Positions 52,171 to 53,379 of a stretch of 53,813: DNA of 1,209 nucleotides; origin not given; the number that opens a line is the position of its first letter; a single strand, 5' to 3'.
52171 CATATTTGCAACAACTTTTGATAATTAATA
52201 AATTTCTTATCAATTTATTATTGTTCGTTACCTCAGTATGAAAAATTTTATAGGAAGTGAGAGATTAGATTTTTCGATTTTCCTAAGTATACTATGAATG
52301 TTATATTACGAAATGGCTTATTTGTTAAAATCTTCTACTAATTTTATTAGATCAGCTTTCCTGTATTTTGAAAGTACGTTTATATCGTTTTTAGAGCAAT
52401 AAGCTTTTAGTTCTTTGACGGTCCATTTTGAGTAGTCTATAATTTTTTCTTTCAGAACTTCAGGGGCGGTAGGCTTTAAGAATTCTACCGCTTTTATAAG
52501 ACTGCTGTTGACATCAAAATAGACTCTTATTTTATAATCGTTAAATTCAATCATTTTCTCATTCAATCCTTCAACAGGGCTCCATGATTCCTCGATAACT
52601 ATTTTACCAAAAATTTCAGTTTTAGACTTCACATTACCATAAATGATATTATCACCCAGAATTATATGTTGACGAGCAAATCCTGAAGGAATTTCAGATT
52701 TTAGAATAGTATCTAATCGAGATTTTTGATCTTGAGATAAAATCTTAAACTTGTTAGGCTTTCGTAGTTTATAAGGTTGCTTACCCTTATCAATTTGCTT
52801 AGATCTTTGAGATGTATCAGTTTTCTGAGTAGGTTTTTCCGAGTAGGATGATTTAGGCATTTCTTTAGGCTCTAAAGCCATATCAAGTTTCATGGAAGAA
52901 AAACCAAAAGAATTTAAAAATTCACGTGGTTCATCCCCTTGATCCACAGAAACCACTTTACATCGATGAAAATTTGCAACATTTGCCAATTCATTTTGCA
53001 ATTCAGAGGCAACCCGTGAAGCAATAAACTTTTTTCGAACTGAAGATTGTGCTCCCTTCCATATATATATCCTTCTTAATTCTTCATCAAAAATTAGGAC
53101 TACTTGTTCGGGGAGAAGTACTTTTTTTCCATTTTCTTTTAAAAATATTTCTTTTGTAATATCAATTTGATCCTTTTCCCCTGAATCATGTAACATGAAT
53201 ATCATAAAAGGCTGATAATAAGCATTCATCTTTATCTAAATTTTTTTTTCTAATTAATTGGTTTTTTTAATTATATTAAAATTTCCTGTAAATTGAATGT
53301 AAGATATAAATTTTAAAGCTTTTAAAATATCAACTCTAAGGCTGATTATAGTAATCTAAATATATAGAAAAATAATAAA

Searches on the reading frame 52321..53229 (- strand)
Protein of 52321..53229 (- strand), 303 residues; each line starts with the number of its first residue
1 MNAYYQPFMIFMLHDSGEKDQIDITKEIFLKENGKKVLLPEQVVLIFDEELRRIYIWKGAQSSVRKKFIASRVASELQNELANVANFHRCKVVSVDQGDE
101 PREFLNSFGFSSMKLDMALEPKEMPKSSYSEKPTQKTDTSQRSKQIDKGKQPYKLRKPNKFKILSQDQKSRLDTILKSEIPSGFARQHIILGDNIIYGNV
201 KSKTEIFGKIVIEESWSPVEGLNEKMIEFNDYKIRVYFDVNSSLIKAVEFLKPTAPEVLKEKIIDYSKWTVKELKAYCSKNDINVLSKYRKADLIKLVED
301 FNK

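Call 5: search_protein_families(library=pfam, proteins=[window:52321-53229:-], max_evalue=10)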
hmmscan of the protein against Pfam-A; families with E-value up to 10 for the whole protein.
window:52321-53229:- (303 aa): 7 families
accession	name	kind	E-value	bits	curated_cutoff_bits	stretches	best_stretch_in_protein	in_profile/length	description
PF02037.33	SAP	-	0.0001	22.3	23.9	1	265-301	1-35/37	SAP domain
PF00626.27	Gelsolin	-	0.00025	21.3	21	1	43-105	19-76/76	Gelsolin repeat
PF12949.13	HeH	-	0.00048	20.2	28.9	1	268-300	3-35/35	HeH/LEM domain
PF10281.14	Ish1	-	0.001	19.8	26.6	1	266-300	1-36/37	Putative nuclear envelope organisation protein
PF25480.1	DUF7904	-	0.001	19.3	30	1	15-109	7-93/100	Domain of unknown function (DUF7904)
PF07498.18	Rho_N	-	0.024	15.1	24.9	1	270-295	6-31/43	Rho termination factor, N-terminal domain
PF19675.4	ORC3_ins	-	0.18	12.1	28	1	102-180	141-214/232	Origin recognition complex subunit 3 insertion domain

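Call 62: search_protein_families(library=ncbifam, proteins=[window:52321-53229:-], max_evalue=0.1)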
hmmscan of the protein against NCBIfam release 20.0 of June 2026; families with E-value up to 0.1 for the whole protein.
window:52321-53229:- (303 aa): 0 families
